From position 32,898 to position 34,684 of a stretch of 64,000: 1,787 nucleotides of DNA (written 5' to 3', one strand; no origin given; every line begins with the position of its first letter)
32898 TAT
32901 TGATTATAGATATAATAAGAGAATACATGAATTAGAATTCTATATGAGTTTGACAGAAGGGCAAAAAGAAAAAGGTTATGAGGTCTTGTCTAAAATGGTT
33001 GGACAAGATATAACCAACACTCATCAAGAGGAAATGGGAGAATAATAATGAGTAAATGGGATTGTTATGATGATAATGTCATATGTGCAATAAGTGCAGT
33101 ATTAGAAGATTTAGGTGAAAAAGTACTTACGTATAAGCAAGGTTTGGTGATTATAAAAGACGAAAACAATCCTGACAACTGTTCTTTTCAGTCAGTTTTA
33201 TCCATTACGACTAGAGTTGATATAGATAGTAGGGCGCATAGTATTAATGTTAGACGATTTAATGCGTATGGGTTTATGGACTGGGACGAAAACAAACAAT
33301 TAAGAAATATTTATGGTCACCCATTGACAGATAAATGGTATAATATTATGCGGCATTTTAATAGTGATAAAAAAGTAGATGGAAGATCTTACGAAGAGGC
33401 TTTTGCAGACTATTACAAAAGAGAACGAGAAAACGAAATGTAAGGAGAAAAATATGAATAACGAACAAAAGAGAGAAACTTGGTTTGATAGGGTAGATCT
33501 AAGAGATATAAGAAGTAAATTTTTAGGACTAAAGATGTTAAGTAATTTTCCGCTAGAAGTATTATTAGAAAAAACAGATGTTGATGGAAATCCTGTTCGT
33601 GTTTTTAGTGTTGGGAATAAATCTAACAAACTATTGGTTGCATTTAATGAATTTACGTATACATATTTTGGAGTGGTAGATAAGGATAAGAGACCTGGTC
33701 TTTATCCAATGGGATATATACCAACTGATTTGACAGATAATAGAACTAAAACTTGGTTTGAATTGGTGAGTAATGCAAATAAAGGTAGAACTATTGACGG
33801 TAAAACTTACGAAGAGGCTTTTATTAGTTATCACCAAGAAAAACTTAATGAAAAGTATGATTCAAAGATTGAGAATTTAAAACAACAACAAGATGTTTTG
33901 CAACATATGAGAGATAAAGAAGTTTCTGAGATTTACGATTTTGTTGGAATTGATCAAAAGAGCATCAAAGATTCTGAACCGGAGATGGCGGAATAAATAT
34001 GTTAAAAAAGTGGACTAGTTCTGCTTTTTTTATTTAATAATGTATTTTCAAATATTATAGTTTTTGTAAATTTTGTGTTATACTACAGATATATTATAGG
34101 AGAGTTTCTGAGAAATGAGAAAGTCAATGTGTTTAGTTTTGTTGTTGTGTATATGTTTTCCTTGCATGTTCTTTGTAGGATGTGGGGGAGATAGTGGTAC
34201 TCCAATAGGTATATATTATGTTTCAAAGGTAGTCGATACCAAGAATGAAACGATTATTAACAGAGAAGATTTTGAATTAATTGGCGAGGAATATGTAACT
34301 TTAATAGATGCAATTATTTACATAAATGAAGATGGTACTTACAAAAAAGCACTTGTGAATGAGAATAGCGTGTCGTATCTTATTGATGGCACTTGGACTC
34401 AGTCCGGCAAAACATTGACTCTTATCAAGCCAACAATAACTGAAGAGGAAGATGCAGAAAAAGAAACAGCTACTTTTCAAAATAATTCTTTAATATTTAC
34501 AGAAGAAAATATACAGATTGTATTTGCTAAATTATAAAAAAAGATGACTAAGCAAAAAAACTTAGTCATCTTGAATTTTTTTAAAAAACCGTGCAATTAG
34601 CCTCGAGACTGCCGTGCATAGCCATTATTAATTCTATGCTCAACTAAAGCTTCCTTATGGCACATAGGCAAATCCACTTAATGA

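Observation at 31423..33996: Five-gene, single-promoter array of an unrecognised small-protein family wedged between pnp and the SRP RNA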

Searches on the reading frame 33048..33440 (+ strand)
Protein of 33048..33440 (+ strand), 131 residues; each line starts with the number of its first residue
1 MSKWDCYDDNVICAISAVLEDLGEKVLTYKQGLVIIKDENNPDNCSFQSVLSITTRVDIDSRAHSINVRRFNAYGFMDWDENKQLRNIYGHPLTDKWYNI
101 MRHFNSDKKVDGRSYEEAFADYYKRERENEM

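Call 7: search_protein_families(library=pfam, proteins=[window:33048-33440:+], max_evalue=1)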
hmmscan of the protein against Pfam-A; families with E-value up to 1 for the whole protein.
window:33048-33440:+ (131 aa): 0 families

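Call 8: search_protein_families(library=ncbifam, proteins=[window:33048-33440:+], max_evalue=1)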
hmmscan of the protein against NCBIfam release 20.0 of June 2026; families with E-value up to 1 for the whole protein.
window:33048-33440:+ (131 aa): 0 families

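Call 9: search_protein_families(library=phrogs, proteins=[window:33048-33440:+], max_evalue=1)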
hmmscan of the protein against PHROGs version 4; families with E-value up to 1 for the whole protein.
window:33048-33440:+ (131 aa): 2 families
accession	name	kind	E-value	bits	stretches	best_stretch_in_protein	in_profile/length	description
phrog_30791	-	unknown function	0.064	14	1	13-127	15-129/155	-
phrog_6372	-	unknown function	0.14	13.1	1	59-82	21-44/64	-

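Call 10: search_protein_families(library=padloc, proteins=[window:33048-33440:+], max_evalue=1)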
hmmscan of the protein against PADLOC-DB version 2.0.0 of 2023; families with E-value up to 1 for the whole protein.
window:33048-33440:+ (131 aa): 0 families

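Call 48: predict_structure(alignment_id=A3)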
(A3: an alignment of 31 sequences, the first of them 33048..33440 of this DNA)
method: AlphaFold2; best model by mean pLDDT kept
length: 131 residues; sequences in the alignment: 31
mean_pLDDT: 92.5   pTM: 0.83
mean pLDDT of the five models: 92.5, 92.3, 92.2, 91.9, 91.6
residues with pLDDT >= 90: 103; 70-90: 27; 50-70: 1; < 50: 0
segments of 3 or more residues with pLDDT < 50: none
pLDDT, mean of each block of 10 residues (from residue 1): 81 95 95 86 89 96 96 96 92 97 95 96 90 77
secondary structure, 60 per line:
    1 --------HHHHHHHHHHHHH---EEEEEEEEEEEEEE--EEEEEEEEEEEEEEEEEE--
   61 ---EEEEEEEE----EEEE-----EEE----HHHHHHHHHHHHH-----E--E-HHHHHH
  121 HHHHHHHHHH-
elements in order: H9-21 E25-38 E41-58 E64-71 E76-79 E85-87 H92-104 H115-130

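Call 51: fold_search(model_id=the predicted structure, library=pdb)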
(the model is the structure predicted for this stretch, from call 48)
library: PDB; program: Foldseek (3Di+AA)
matches with E <= 10: 765; with E <= 0.001: 0
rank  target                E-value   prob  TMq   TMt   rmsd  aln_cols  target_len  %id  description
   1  4rh8_C                5.8e-02  0.66  0.31  0.30  13.9       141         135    8  Crystal structure of the outer membrane lipopolysaccharide transport protein LptE (RlpB) from Escherichia coli in the  (released 2015-11-11)
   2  4rh8_A                7.3e-02  0.82  0.32  0.32   8.3       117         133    8  Crystal structure of the outer membrane lipopolysaccharide transport protein LptE (RlpB) from Escherichia coli in the  (released 2015-11-11)
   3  4nhr                  2.3e-01  0.54  0.32  0.31  14.4       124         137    9  Crystal structure of the outer membrane lipopolysaccharide transport protein LptE (RlpB) (released 2014-07-16)
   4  5iv9_B                2.9e-01  0.33  0.30  0.27  14.9       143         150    8  The LPS Transporter LptDE from Klebsiella pneumoniae, full-length (released 2016-05-18)
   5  5iv8_D                3.6e-01  0.35  0.31  0.29  14.9       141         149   10  The LPS Transporter LptDE from Klebsiella pneumoniae, core complex (released 2016-05-18)
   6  3nja_D                3.6e-01  0.28  0.23  0.27  10.8        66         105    6  The crystal structure of the PAS domain of a GGDEF family protein from Chromobacterium violaceum ATCC 12472. (released 2010-08-18)
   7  2ex5_A                3.8e-01  0.12  0.22  0.16  15.0       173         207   10  Group I Intron-encoded Homing Endonuclease I-CeuI Complexed With DNA (released 2006-05-23)
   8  9i97_B                4.3e-01  0.33  0.31  0.28  10.9       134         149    9  Cryo-EM structure of Shigella flexneri LptDE in complex with a Bicyclic Peptide binder (Compound 12) (released 2025-10-15)
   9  9ia2_B                4.3e-01  0.25  0.31  0.27  16.2       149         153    8  LpDEM from Escherichia coli (released 2025-12-10)
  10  5iv8_B                4.6e-01  0.30  0.31  0.28  14.6       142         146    8  The LPS Transporter LptDE from Klebsiella pneumoniae, core complex (released 2016-05-18)
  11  5vob_D                4.6e-01  0.13  0.19  0.16   8.3        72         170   15  Crystal structure of HCMV Pentamer in complex with neutralizing antibody 8I21 (released 2017-07-05)
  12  8f2r_F                4.8e-01  0.15  0.25  0.34   5.8        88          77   10  Human CCC complex (released 2023-05-24)
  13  4kgo_A                4.8e-01  0.13  0.23  0.18  15.4       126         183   13  Crystal Structure of double Leucine to Methionine mutant human splunc1 lacking the secretion signal sequence (released 2013-09-25)
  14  1h2g_B                5.1e-01  0.47  0.28  0.08  10.6        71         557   10  Altered substrate specificity mutant of penicillin acylase (released 2003-07-17)
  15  4gfc_A                5.1e-01  0.38  0.32  0.26  14.0        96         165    8  N-terminal coiled-coil dimer of C.elegans SAS-6, crystal form B (released 2013-06-19)
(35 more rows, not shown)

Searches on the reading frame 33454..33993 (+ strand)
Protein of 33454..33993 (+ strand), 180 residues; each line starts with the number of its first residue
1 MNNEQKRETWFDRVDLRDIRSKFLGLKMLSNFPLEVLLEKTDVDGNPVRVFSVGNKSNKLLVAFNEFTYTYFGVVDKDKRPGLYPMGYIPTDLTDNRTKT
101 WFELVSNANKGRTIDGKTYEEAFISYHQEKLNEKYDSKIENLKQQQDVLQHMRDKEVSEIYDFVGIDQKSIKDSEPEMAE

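Call 7: search_protein_families(library=pfam, proteins=[window:33454-33993:+], max_evalue=1)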
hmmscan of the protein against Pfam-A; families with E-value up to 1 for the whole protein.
window:33454-33993:+ (180 aa): 1 family
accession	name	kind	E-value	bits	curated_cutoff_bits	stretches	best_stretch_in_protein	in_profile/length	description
PF18664.7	CdiA_C_tRNase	-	0.16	12.7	26.5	1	99-154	26-79/116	CdiA C-terminal tRNase domain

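Call 8: search_protein_families(library=ncbifam, proteins=[window:33454-33993:+], max_evalue=1)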
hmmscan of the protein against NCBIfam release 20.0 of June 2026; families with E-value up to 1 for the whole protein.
window:33454-33993:+ (180 aa): 1 family
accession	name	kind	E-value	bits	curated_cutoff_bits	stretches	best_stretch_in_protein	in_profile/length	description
TIGR03513.1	GldL_gliding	equivalog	0.013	15.5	68.3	1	106-179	153-230/247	type IX secretion system motor protein PorL/GldL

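Call 9: search_protein_families(library=phrogs, proteins=[window:33454-33993:+], max_evalue=1)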
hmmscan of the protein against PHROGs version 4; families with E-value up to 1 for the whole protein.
window:33454-33993:+ (180 aa): 1 family
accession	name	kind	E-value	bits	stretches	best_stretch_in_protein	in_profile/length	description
phrog_3899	-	unknown function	0.26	12.6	1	129-163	53-87/107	-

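Call 10: search_protein_families(library=padloc, proteins=[window:33454-33993:+], max_evalue=1)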
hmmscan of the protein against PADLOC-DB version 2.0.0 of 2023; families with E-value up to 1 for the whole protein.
window:33454-33993:+ (180 aa): 0 families

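Call 97: search_dna_similar(query=window:33454-33993:+, collection=phages, mode=protein, max_evalue=0.1, max_rows=8)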
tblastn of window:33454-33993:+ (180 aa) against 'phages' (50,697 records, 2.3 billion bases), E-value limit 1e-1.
No match.

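Call 98: search_dna_similar(query=window:33454-33993:+, collection=plasmids, mode=protein, max_evalue=0.1, max_rows=8)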
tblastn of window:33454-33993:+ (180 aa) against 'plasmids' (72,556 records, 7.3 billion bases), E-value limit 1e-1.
No match.

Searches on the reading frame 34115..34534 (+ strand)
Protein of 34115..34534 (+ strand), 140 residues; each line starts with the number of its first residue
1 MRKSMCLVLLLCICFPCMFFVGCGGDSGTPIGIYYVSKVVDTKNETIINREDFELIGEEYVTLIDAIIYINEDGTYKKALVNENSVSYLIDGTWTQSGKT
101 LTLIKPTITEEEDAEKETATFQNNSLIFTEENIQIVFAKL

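Call 87: search_protein_families(library=pfam, proteins=[window:34115-34534:+], max_evalue=0.01)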
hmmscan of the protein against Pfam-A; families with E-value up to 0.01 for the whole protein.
window:34115-34534:+ (140 aa): 2 families
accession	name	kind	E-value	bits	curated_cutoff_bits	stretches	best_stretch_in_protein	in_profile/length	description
PF20583.3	DUF6786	-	0.0012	18.1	27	1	43-113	217-287/376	Family of unknown function (DUF6786)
PF16395.11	DUF5004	-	0.0053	17.2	21.6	1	48-122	46-121/153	Domain of unknown function (DUF5004)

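Call 88: search_protein_families(library=padloc, proteins=[window:34115-34534:+], max_evalue=0.01)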
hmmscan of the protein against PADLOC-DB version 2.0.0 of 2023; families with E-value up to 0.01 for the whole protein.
window:34115-34534:+ (140 aa): 0 families
